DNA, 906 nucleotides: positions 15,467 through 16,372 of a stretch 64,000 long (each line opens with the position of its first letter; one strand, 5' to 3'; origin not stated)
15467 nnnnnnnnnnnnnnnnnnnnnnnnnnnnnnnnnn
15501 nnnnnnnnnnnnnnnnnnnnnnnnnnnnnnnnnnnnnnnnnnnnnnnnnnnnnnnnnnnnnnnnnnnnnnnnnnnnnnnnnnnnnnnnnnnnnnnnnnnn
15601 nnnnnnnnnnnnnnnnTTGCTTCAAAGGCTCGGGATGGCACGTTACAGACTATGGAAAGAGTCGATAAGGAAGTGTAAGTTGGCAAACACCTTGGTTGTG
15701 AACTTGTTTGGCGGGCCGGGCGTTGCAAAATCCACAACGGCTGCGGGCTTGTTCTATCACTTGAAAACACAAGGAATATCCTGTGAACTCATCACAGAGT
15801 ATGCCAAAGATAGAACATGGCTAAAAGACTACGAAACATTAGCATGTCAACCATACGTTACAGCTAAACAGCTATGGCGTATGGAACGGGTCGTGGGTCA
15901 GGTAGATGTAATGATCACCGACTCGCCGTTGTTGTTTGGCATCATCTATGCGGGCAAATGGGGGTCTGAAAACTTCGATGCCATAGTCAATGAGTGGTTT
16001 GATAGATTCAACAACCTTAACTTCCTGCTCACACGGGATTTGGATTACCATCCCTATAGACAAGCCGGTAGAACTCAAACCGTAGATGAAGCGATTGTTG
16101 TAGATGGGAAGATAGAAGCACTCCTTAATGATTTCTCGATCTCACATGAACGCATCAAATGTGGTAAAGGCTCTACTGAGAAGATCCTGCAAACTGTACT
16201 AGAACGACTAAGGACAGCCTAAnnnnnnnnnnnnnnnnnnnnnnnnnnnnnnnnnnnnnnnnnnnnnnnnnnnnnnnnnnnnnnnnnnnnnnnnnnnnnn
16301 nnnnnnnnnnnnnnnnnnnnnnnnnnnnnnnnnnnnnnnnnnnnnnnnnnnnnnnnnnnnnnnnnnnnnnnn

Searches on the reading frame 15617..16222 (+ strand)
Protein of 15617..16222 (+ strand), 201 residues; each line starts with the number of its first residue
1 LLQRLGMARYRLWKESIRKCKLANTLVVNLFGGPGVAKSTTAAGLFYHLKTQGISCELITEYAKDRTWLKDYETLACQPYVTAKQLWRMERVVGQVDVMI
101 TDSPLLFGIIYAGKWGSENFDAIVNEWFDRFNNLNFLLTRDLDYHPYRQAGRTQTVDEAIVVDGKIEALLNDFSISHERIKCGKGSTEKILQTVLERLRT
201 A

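Call 4: search_protein_families(library=pfam, proteins=[window:15617-16222:+], max_evalue=0.1)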
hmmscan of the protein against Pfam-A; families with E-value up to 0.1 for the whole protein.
window:15617-16222:+ (201 aa): 2 families
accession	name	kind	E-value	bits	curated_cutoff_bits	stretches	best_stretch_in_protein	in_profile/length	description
PF13521.12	AAA_28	-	8.8e-09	36.2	27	1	28-180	2-156/164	AAA domain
PF20720.3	nSTAND3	-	0.055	13.6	27.2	1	21-59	13-51/155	Novel STAND NTPase 3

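Call 5: search_protein_families(library=ncbifam, proteins=[window:15617-16222:+], max_evalue=0.1)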
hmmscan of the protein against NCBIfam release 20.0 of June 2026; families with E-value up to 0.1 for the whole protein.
window:15617-16222:+ (201 aa): 1 family
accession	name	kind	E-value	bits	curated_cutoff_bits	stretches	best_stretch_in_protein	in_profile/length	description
NF006746.0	PRK09270.1-5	subfamily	0.074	12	250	0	15-59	11-55/210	nucleoside/nucleotide kinase family protein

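Call 6: search_protein_families(library=phrogs, proteins=[window:15617-16222:+], max_evalue=0.01)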
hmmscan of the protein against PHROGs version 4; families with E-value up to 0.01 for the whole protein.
window:15617-16222:+ (201 aa): 1 family
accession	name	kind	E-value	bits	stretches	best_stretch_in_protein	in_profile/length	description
phrog_2107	-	other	3.6e-10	40.8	1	25-184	3-180/201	thymidylate kinase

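Call 18: search_solved_structures(query=window:15617-16222:+, max_evalue=1, show_alignments=2)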
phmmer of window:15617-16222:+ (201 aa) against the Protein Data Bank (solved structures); distinct sequences matched with E-value up to 1: 2.
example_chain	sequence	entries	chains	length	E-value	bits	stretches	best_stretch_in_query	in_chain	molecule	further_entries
6m1u_A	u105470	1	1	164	0.031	17.5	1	152-191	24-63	RNA N6-adenosine-methyltransferase METTL16,RNA N6-adenosine-methyltransferase METTL16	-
5l3r_A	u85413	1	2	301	0.8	12.8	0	25-60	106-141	Signal recognition particle 54 kDa protein, chloroplastic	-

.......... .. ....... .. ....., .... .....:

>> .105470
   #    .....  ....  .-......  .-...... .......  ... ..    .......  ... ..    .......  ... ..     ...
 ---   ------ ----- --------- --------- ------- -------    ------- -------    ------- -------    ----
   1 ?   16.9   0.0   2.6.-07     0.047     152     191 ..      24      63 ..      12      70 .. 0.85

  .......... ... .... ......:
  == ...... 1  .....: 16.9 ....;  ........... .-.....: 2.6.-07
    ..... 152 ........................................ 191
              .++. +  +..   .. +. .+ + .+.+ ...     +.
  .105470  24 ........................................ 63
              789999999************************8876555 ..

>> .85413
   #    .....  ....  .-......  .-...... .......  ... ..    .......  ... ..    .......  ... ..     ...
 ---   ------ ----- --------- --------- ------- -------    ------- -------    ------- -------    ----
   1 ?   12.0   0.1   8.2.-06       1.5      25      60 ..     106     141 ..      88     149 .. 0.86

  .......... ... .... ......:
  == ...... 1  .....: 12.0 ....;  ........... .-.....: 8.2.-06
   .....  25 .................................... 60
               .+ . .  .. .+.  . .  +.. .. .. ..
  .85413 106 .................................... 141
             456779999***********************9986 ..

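Call 36: find_homologous_proteins(query=window:15680-16222:+, max_evalue=0.001)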
Query window:15680-16222:+ (180 aa): 396 proteins with E <= 0.001 among 461 candidates; the best 120 are listed.
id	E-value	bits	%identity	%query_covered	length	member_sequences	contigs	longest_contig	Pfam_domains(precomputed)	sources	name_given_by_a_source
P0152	3.6e-117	407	100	100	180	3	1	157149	PF13521.13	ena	-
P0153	4.8e-70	253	65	96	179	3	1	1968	PF13521.13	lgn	-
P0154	3.6e-49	185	50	97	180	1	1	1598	PF13521.13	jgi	jgi:hypothetical protein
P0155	1.7e-47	180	54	96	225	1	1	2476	-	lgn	-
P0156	6.4e-47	178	53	96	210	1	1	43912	-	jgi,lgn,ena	-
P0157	3.7e-44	169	51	86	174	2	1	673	PF13521.13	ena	-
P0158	4.9e-44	168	48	98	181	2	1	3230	PF13521.13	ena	-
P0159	1.0e-43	167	56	82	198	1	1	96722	PF13521.13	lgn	-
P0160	3.4e-43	166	51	96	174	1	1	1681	PF13521.13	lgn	-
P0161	1.0e-42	164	47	97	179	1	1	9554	PF13521.13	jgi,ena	-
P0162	5.3e-41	159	48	97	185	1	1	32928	PF13521.13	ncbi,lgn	-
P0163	7.6e-41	158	53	87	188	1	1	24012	PF13521.13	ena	-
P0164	3.9e-40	156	50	90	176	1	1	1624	PF13521.13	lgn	-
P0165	2.2e-39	153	51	87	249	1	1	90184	PF13521.13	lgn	-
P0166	6.9e-39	152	48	94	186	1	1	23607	PF13521.13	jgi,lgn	-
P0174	6.2e-37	145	47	88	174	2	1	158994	PF13521.13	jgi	jgi:hypothetical protein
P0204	5.1e-34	136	45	96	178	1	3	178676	PF13521.13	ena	-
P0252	4.4e-31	126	41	94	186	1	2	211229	PF13521.13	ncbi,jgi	jgi:hypothetical protein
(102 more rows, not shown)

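Call 49: predict_structure(alignment_id=A2)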
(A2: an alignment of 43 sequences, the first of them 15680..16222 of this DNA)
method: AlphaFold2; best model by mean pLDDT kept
length: 180 residues; sequences in the alignment: 43
mean_pLDDT: 96.6   pTM: 0.91
mean pLDDT of the five models: 96.6, 96.4, 96.1, 96.0, 95.9
residues with pLDDT >= 90: 173; 70-90: 5; 50-70: 2; < 50: 0
segments of 3 or more residues with pLDDT < 50: none
pLDDT, mean of each block of 10 residues (from residue 1): 89 96 98 97 94 97 98 98 98 97 98 98 93 95 98 98 97 96
secondary structure, 60 per line:
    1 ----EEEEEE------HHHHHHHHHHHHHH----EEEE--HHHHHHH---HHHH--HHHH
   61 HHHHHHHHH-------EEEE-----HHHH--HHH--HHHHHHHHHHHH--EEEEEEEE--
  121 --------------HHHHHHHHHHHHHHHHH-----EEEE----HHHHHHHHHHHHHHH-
elements in order: E5-10 H17-30 E35-38 H41-47 H51-54 H57-69 E77-80 H86-89 H97-108 E111-118 H135-151 E157-160 H165-179

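Call 52: fold_search(model_id=the predicted structure, library=pdb)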
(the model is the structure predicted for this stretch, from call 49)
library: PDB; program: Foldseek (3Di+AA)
matches with E <= 10: 1459; with E <= 0.001: 201
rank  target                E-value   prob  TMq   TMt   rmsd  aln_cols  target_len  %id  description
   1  4s35_B                7.9e-06  1.00  0.69  0.65   4.1       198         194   18  AMPPCP and TMP bound Crystal structure of thymidylate kinase (aq_969) from Aquifex Aeolicus VF5 (released 2016-01-27)
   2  8x7f_A                1.1e-05  1.00  0.67  0.37   4.7       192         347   15  CryoEM structure of the trifunctional NAD biosynthesis/regulator protein NadR in complex with NAD (released 2024-12-04)
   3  5x8b_A                1.2e-05  1.00  0.66  0.64   4.7       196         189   18  Crystal structure of ATP-TMP and ADP bound thymidylate kinase from Thermus thermophilus HB8 (released 2018-03-14)
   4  2pbr_A                1.2e-05  1.00  0.66  0.61   4.8       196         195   19  Crystal structure of thymidylate kinase (aq_969) from Aquifex Aeolicus VF5 (released 2007-10-02)
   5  5xb5_B                1.3e-05  1.00  0.65  0.62   4.9       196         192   17  Crystal structure of R90A mutant of thymidylate kinase (aq_969) from Aquifex Aeolicus VF5 (released 2017-06-28)
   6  5xb5_A                1.3e-05  1.00  0.65  0.62   4.9       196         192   17  Crystal structure of R90A mutant of thymidylate kinase (aq_969) from Aquifex Aeolicus VF5 (released 2017-06-28)
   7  5x99_A                1.4e-05  1.00  0.66  0.64   4.7       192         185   19  T18V mutant of thermus thermophilus HB8 thymidylate kinase (released 2018-03-14)
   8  5xt8_B                1.5e-05  1.00  0.66  0.64   5.0       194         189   20  Magnesium bound apo structure of thymidylate kinase (form I) from Thermus thermophilus HB8 (released 2018-04-18)
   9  5x98_B                1.6e-05  1.00  0.69  0.66   4.5       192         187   18  Y162F mutant of thermus thermophilus HB8 thymidylate kinase (released 2018-03-14)
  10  5zb0_A                1.6e-05  1.00  0.66  0.64   4.6       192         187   18  Crystal structure of thymidylate kinase in complex with ADP and TDP from thermus thermophilus HB8 (released 2018-12-19)
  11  5nrn_B                1.6e-05  1.00  0.56  0.50   5.9       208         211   13  Mtb TMK crystal structure in complex with compound 3 (released 2018-08-08)
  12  5x98_A                1.8e-05  1.00  0.62  0.60   5.1       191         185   16  Y162F mutant of thermus thermophilus HB8 thymidylate kinase (released 2018-03-14)
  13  5x8c_B                1.8e-05  1.00  0.62  0.60   5.2       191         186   17  AMPPCP and TMP bound crystal structure of thymidylate kinase from thermus thermophilus HB8 (released 2018-03-14)
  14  5x7j_A                1.9e-05  1.00  0.65  0.63   5.1       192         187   19  Crystal structure of thymidylate kinase from thermus thermophilus HB8 (released 2018-03-07)
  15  5x8v_A                1.9e-05  1.00  0.62  0.60   5.2       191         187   18  Y92H mutant of thermus thermophilus HB8 thymidylate kinase (released 2018-03-14)
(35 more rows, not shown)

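Call 53: find_encoding_contigs(protein=P0204, flank=6000, max_places=2)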
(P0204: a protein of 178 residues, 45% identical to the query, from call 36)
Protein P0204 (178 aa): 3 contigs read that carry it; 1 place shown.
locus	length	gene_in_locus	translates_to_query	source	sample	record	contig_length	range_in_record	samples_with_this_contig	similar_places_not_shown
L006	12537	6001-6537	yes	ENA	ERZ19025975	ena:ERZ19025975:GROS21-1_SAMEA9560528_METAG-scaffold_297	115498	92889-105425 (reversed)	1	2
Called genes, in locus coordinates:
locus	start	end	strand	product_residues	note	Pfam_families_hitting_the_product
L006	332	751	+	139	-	-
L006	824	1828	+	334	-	-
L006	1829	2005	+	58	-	-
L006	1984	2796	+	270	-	PF02511:Thy1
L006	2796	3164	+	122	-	-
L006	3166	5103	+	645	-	PF21995:RNR-II_ins_dom (weak), PF02867:Ribonuc_red_lgC (faint)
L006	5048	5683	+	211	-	-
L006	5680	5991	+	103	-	-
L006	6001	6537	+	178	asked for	PF13521:AAA_28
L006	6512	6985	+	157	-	PF00293:NUDIX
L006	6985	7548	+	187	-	-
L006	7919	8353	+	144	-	-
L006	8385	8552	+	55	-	-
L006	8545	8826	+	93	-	-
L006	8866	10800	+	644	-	PF08298:AAA_PrkA, PF06798:PrkA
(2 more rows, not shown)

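Call 54: find_encoding_contigs(protein=P0252, flank=6000, max_places=2)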
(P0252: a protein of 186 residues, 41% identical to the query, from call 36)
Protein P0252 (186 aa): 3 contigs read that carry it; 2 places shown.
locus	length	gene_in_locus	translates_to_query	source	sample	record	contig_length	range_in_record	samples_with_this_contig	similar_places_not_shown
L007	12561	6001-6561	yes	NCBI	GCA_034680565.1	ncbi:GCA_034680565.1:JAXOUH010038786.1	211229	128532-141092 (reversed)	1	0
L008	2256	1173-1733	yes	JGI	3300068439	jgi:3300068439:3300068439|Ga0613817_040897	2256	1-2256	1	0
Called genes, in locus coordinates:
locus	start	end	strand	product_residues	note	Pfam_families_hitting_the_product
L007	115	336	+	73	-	-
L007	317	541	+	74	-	-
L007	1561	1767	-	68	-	-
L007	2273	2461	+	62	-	-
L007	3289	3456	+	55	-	-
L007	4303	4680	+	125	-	PF18021:Agglutinin_C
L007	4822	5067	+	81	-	-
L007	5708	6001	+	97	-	-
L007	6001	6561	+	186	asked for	PF13521:AAA_28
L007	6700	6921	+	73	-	-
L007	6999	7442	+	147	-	-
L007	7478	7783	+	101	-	-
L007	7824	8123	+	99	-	-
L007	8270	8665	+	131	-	-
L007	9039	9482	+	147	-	-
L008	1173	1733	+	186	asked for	PF13521:AAA_28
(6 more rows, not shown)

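Call 55: find_encoding_contigs(protein=P0174, flank=6000, max_places=2)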
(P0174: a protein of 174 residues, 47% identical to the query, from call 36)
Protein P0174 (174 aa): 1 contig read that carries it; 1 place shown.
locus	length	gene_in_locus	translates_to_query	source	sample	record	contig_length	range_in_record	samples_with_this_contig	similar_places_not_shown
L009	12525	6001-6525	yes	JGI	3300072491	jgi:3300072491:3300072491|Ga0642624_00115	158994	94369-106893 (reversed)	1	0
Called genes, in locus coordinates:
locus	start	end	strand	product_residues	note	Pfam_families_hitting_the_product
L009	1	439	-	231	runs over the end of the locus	PF21995:RNR-II_ins_dom (weak)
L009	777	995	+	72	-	-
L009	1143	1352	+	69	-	-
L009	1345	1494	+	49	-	-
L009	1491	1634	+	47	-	-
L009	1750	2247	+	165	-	-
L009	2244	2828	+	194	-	-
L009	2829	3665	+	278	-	-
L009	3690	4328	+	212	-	PF04545:Sigma70_r4 (weak), PF13392:HNH_3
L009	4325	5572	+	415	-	PF03796:DnaB_C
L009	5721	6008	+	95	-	-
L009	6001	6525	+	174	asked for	PF13521:AAA_28 (weak)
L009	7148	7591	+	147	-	PF13155:Toprim_2 (weak)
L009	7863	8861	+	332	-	-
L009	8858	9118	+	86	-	-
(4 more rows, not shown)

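Call 70: find_related_loci(query=A2, collection=viral_contigs, flank=8000)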
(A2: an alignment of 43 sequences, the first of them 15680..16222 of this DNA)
Query A2 (180 aa) in viral_contigs; peptide patterns used: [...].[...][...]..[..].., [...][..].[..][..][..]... (x = any residue, [..] = any of these).
600 stretches matched a pattern (row limit reached: there are more); 478 encode a relative of the query (tblastn E <= 1e-3); the best 80 are kept; 80 distinct loci.
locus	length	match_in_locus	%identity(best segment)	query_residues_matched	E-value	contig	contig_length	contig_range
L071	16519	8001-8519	53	1-173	1e-59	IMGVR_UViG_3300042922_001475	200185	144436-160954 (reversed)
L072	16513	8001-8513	49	3-173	2e-50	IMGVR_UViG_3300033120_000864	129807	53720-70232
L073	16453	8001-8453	51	6-159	8e-45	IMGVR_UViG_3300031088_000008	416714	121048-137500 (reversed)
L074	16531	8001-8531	45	1-179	3e-44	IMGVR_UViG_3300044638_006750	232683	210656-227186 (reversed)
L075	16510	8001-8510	46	3-177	4e-44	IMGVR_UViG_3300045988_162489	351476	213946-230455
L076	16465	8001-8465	49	3-156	8e-44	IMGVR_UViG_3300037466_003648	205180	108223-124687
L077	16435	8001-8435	51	4-151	1e-43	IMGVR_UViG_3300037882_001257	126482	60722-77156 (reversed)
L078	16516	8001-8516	42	4-177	1e-43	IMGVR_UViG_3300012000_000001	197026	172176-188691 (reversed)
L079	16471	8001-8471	49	1-149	8e-44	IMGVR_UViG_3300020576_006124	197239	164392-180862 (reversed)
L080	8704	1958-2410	49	6-159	2e-42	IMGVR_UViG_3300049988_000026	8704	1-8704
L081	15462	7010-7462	49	6-159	1e-42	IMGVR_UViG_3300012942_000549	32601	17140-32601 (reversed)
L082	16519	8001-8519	43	4-180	4e-42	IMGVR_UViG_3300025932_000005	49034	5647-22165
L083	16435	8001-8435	48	6-154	4e-42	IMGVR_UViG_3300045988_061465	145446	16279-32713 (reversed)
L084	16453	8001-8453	48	6-159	9e-42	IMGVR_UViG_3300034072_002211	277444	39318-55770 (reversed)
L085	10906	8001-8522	42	1-178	4e-41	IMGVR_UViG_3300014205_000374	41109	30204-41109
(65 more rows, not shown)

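Call 84: search_protein_families(library=padloc, proteins=[window:15680-16222:+], max_evalue=0.001)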
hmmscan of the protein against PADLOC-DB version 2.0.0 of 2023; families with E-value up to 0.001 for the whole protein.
window:15680-16222:+ (180 aa): 0 families

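Call 95: fold_search(model_id=the predicted structure, library=viral)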
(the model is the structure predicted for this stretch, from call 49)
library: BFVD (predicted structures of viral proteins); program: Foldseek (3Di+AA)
matches with E <= 10: 1074; with E <= 0.001: 93
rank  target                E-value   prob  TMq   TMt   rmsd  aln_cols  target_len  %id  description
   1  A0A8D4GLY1            2.4e-17  1.00  0.91  0.78   1.4       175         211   33  (no name in the UniProt tables at hand)
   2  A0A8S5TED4            2.1e-16  1.00  0.92  0.94   1.3       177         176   33  AAA domain protein [Siphoviridae sp. ct1IF5]
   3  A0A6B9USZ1            3.7e-16  1.00  0.91  0.54   2.2       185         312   29  (no name in the UniProt tables at hand)
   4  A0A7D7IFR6            7.7e-12  1.00  0.79  0.68   3.8       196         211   26  (no name in the UniProt tables at hand)
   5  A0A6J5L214            9.0e-10  1.00  0.81  0.78   3.6       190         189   23  NK domain containing protein [uncultured Caudovirales phage]
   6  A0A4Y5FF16            1.7e-07  1.00  0.65  0.34   5.2       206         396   17  Nicotinamide-nucleotide adenylyltransferase [Lactobacillus phage 3-521]
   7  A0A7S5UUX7            5.5e-07  1.00  0.79  0.43   3.2       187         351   16  (no name in the UniProt tables at hand)
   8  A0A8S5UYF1            1.2e-06  1.00  0.66  0.58   4.8       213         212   19  TMPK protein [Siphoviridae sp. ctjKY6]
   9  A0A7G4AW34            4.7e-06  1.00  0.63  0.57   5.2       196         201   15  Thymidylate kinase [Streptomyces phage Coruscant]
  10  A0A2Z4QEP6            5.0e-06  1.00  0.65  0.58   4.8       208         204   14  dTMP kinase [Erwinia phage vB_EamM_Alexandra]
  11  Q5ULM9                6.1e-06  1.00  0.64  0.55   5.0       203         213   14  Orf85 [Lactobacillus phage LP65]
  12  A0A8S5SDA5            6.1e-06  1.00  0.52  0.53   6.1       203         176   12  Deoxynucleoside monophosphate kinase [Siphoviridae sp. ctnpt50]
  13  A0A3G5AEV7            9.5e-06  1.00  0.72  0.23   3.9       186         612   11  NadR/Ttd14 AAA domain-containing protein [Hyperionvirus sp.]
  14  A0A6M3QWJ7            1.0e-05  1.00  0.60  0.54   4.8       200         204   14  Deoxyribonucleoside kinase [Banggai cardinalfish iridovirus]
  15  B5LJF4                1.1e-05  1.00  0.70  0.60   5.7       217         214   13  NadR/Ttd14 AAA domain-containing protein [Mycobacterium phage Myrna]
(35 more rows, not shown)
